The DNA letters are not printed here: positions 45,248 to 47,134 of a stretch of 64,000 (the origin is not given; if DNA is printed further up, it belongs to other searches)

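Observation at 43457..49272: Type IV pilus-like locus of unusual composition bracketed by two intron-containing tRNA genes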

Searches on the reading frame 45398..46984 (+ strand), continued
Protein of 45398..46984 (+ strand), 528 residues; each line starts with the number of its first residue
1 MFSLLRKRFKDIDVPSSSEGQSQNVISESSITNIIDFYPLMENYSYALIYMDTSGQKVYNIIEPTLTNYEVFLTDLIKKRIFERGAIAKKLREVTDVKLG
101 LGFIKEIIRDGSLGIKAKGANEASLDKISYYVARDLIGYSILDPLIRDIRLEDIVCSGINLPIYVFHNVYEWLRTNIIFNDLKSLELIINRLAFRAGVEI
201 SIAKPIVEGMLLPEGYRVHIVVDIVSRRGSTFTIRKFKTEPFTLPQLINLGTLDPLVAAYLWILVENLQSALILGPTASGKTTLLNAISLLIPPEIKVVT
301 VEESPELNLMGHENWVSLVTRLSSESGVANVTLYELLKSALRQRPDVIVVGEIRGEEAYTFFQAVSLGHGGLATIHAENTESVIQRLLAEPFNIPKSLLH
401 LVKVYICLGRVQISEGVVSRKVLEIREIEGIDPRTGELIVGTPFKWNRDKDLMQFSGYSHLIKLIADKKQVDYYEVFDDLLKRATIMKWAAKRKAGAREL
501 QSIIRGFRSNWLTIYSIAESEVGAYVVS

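Call 40: search_solved_structures(query=A3, max_evalue=10, show_alignments=2)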
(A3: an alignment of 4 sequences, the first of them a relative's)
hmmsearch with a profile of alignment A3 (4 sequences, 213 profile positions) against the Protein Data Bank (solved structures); distinct sequences matched with E-value up to 10: 15.
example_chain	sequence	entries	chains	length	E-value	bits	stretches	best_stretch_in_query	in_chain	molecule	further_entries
2dr3_A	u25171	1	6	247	2.4e-07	33.7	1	1-161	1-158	UPF0273 protein PH0284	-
8zn5_B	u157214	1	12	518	3e-06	30.1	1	19-104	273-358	KaiC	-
2w0m_A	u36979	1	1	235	5.9e-05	25.8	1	17-195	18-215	SSO2452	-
2zts_A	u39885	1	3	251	0.0056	19.4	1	17-207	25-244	Putative uncharacterized protein PH0186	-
8db3_A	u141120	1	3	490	0.026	17.2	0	22-206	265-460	Circadian clock protein KaiC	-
4wia_A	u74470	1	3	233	0.028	17.1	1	17-210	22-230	Putative flagella-related protein H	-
8fwi_A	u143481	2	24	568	0.033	16.9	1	22-206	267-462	Circadian clock protein KaiC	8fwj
8dba_A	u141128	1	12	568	0.045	16.4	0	22-206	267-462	Circadian clock protein KaiC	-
8jon_A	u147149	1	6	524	0.11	15.1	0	10-76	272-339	Circadian clock oscillator protein KaiC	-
5jwq_A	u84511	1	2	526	0.23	14.1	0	155-205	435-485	Circadian clock protein kinase KaiC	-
8un1_B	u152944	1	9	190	0.55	12.9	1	14-100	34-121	T33-ml23-redesigned-tandem-BMC-T-fold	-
8uf0_B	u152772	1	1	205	0.65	12.6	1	14-100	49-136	T33-ml23-redesigned-tandem-BMC-T-fold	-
8zn6_F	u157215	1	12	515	0.76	12.4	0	10-80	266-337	KaiC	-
3bs4_A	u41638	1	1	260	0.79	12.4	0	148-186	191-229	Uncharacterized protein PH0321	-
1s57_A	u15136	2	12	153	2.1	11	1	103-147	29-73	Nucleoside diphosphate kinase II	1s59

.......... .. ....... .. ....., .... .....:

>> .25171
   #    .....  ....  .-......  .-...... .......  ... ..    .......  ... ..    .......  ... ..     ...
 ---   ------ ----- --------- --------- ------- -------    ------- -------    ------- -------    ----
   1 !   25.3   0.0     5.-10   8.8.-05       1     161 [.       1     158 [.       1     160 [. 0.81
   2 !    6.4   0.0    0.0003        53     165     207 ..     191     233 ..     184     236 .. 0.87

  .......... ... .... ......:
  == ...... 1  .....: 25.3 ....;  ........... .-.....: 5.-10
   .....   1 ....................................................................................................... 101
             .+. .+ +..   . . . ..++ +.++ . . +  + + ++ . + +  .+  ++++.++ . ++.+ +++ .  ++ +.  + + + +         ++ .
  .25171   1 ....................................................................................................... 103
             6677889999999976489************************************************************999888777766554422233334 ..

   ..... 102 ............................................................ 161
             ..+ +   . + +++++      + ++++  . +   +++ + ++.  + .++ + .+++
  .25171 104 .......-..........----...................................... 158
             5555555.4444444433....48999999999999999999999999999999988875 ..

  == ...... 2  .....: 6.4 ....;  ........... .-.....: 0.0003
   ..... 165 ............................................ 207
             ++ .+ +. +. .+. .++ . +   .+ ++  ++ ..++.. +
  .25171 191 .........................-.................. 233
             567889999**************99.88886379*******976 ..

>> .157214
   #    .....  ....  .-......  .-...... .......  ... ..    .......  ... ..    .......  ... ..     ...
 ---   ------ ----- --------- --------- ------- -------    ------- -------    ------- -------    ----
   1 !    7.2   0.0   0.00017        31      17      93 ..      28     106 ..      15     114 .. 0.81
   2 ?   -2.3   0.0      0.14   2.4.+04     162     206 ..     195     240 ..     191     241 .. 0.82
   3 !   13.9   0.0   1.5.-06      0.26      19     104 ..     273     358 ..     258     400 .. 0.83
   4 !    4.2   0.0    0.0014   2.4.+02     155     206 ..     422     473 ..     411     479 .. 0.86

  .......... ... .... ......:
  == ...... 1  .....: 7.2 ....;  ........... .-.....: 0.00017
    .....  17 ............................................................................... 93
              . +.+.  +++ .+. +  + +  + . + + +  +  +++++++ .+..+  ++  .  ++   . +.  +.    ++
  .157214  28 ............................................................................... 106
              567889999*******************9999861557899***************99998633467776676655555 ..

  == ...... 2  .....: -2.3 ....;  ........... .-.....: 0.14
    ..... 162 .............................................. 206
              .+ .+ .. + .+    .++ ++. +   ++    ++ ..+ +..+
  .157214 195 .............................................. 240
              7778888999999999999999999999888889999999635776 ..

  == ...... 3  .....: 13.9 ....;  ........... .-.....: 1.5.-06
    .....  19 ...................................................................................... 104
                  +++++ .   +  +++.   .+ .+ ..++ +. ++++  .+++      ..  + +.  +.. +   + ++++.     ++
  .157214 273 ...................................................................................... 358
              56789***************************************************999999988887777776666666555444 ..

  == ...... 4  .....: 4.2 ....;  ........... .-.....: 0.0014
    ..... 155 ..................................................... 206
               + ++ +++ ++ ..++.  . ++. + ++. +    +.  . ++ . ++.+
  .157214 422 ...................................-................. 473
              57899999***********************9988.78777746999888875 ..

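Call 41: search_protein_families(library=ncbifam, proteins=[L010:9894-10553:-, L020:6407-7042:+, L009:1492-2166:+, L008:27-680:+], max_evalue=1)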
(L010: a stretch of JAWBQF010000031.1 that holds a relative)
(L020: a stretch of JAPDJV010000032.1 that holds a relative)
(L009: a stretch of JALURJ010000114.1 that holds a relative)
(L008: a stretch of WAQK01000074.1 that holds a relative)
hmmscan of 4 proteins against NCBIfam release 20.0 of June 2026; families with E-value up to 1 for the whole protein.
L010:9894-10553:- (219 aa): 7 families
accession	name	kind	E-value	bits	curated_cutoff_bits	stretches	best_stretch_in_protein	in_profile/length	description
TIGR03877.1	thermo_KaiC_1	hypoth_equivalog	1.5e-07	31.1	307.25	1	5-107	7-108/238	KaiC domain-containing protein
NF006320.0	PRK08533.1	equivalog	5.3e-07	29.5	215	1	16-214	21-226/230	flagellar accessory protein FlaH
NF052589.1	ArlH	equivalog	6.7e-07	29.2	215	1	16-216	17-227/229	archaellum protein ArlH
NF006799.0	PRK09302.1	equivalog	3.4e-05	22.6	408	1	17-94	29-107/515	circadian clock protein KaiC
TIGR03880.1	KaiC_arch_3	hypoth_equivalog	0.0024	17.4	249.45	1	37-97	34-93/224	KaiC domain-containing protein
TIGR03881.1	KaiC_arch_4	hypoth_equivalog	0.0039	16.9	247.8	1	16-99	18-102/231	KaiC domain-containing protein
NF010797.0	PRK14201.1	equivalog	0.01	16.4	119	1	73-135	31-96/121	fluoride efflux transporter CrcB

L020:6407-7042:+ (212 aa): 2 families
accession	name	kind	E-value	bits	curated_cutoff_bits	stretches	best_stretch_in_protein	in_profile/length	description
TIGR03877.1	thermo_KaiC_1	hypoth_equivalog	0.026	14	307.25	1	8-90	7-90/238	KaiC domain-containing protein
NF052589.1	ArlH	equivalog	0.1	12.3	215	1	132-208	147-225/229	archaellum protein ArlH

L009:1492-2166:+ (225 aa): 0 families

L008:27-680:+ (218 aa): 1 family
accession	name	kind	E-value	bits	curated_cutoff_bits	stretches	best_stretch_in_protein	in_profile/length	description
NF006799.0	PRK09302.1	equivalog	0.0031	16.1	408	1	133-214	391-473/515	circadian clock protein KaiC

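Call 43: search_solved_structures(query=window:45398-46981:+, max_evalue=1e-10)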
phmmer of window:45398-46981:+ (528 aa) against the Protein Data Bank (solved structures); distinct sequences matched with E-value up to 1e-10: 12.
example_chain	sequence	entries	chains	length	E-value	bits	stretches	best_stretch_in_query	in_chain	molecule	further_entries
2oap_1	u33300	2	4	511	4.8e-89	303.1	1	31-505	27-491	Type II secretion system protein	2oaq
4ii7_A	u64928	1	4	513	4.5e-74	253.7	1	51-488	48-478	FlaI ATPase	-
4ihq_A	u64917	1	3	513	2.8e-73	251.1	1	51-488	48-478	FlaI ATPase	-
8rkd_E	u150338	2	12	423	2e-40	142.7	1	104-432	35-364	Pilus assembly ATPase CpaF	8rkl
8rjf_A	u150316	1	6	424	2e-40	142.7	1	104-432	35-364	Pilus assembly ATPase CpaF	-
9e24_A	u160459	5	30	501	3.2e-40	142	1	104-432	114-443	CpaF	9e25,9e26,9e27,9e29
2gza_A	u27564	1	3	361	3.8e-19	72.5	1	269-388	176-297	Type IV secretion system protein VirB11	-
6bge_A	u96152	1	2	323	1.4e-18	70.6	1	155-387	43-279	VirB11-like protein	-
1g6o_A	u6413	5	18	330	1.5e-18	70.5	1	155-387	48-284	CAG-ALPHA | virB11 homolog | Cag-alfa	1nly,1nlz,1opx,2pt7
5it5_F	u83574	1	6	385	3.2e-11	46.4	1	240-402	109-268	ATP binding motif-containing protein PilF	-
5oiu_A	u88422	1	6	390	3.3e-11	46.3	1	240-402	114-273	Type IV pilus assembly protein PilF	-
6ejf_A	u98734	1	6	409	3.7e-11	46.2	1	240-402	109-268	Type IV pilus assembly protein PilF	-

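Call 50: find_encoding_contigs(protein=P0019, flank=7000, max_places=1)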
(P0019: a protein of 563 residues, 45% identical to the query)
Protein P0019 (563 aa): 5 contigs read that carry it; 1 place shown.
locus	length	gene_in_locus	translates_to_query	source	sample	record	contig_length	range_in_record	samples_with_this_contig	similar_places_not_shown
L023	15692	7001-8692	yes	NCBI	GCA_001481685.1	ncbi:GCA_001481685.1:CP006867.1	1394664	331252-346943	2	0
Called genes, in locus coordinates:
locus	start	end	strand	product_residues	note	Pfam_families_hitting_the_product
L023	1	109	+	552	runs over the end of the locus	PF00920:ILVD_EDD_N, PF24877:ILV_EDD_C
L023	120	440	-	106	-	-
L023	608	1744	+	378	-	PF04104:DNA_primase_lrg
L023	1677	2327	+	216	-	PF05165:GCH_III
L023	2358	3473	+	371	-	PF01979:Amidohydro_1 (weak)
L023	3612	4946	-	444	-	PF09843:DUF2070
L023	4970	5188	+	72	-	-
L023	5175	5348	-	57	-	-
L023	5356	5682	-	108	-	-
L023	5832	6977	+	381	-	PF07690:MFS_1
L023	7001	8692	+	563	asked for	PF23990:PilB3_N (faint), PF00437:T2SSE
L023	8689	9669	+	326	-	PF00482:T2SSF (weak)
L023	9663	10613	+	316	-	PF00482:T2SSF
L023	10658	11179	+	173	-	PF00252:Ribosomal_L16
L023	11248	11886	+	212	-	-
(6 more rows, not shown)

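Call 51: find_encoding_contigs(protein=P0030, flank=7000, max_places=1)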
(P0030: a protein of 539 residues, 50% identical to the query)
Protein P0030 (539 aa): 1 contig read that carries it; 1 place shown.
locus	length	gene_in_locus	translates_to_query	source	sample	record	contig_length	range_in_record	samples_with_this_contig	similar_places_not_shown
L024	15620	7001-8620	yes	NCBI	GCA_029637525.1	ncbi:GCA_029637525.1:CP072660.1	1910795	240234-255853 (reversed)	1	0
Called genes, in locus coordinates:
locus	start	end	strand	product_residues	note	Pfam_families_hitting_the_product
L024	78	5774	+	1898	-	PF10102:DUF2341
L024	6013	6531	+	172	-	-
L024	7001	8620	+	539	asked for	PF00437:T2SSE, PF13555:AAA_29 (faint), PF13401:AAA_22 (faint)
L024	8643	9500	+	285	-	PF00482:T2SSF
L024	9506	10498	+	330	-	-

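Call 64: find_encoding_contigs(protein=P0011, flank=5000, max_places=1)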
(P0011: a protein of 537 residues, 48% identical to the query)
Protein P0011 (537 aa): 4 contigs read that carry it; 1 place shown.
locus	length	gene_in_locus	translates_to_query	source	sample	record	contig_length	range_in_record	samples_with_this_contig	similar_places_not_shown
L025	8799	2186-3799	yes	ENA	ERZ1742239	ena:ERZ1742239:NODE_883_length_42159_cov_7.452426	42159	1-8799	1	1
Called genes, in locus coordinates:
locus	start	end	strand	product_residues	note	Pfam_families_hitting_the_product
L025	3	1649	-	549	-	?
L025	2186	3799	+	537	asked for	PF00437:T2SSE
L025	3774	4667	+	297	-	-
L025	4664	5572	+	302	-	PF00482:T2SSF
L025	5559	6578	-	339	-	PF18551:TackOD1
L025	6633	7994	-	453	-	PF05762:VWA_CoxE (weak), PF00092:VWA (weak), PF13519:VWA_2 (weak), PF13768:VWA_3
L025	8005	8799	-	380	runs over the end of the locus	PF20030:bpMoxR, PF00004:AAA (faint), PF07726:AAA_3 (weak), PF07728:AAA_5, PF17868:AAA_lid_8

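Call 65: find_encoding_contigs(protein=P0018, flank=5000, max_places=1)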
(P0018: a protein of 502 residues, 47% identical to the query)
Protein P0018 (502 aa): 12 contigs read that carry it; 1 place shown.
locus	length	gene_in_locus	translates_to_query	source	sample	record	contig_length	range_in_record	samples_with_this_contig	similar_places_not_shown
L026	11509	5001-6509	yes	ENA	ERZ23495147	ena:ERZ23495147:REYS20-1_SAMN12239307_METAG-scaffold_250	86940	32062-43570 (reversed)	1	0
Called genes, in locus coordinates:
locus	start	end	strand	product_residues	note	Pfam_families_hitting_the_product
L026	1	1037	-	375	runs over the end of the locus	PF04055:Radical_SAM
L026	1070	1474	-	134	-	PF08753:NikR_C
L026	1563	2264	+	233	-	PF13412:HTH_24 (weak)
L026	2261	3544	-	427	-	PF01676:Metalloenzyme, PF10143:PhosphMutase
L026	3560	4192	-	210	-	PF01966:HD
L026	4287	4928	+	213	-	-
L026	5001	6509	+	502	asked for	PF00437:T2SSE, PF27713:UCP018868 (weak)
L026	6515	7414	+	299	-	PF00482:T2SSF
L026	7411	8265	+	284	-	PF00482:T2SSF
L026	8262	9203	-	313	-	PF18551:TackOD1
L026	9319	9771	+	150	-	PF01917:Flagellin_arch-type (weak)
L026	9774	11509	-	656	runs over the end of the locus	PF07550:Shr-like_HID (faint), PF08308:PEGA (faint), PF13715:CarbopepD_reg_2 (faint), PF20608:Phage_tube_C (faint), PF13620:CarboxypepD_reg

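Call 66: find_encoding_contigs(protein=P0090, flank=5000, max_places=1)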
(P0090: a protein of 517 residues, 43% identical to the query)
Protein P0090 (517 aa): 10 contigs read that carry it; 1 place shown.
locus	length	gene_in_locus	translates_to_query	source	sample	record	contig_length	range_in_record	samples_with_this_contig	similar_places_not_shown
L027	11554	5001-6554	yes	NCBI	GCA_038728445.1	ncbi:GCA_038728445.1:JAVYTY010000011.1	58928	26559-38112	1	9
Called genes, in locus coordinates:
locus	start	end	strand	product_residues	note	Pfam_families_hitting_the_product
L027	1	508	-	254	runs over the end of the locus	PF00702:Hydrolase (faint), PF08282:Hydrolase_3, PF05116:S6PP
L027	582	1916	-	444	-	PF02788:RuBisCO_large_N, PF00016:RuBisCO_large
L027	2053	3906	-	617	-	-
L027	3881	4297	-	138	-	-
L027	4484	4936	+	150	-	-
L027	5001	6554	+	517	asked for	PF00437:T2SSE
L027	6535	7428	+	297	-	PF00482:T2SSF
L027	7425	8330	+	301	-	PF00482:T2SSF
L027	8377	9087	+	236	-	PF00702:Hydrolase, PF13419:HAD_2, PF13242:Hydrolase_like (weak)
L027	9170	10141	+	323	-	PF00248:Aldo_ket_red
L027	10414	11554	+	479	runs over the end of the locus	PF04055:Radical_SAM, PF16199:Radical_SAM_C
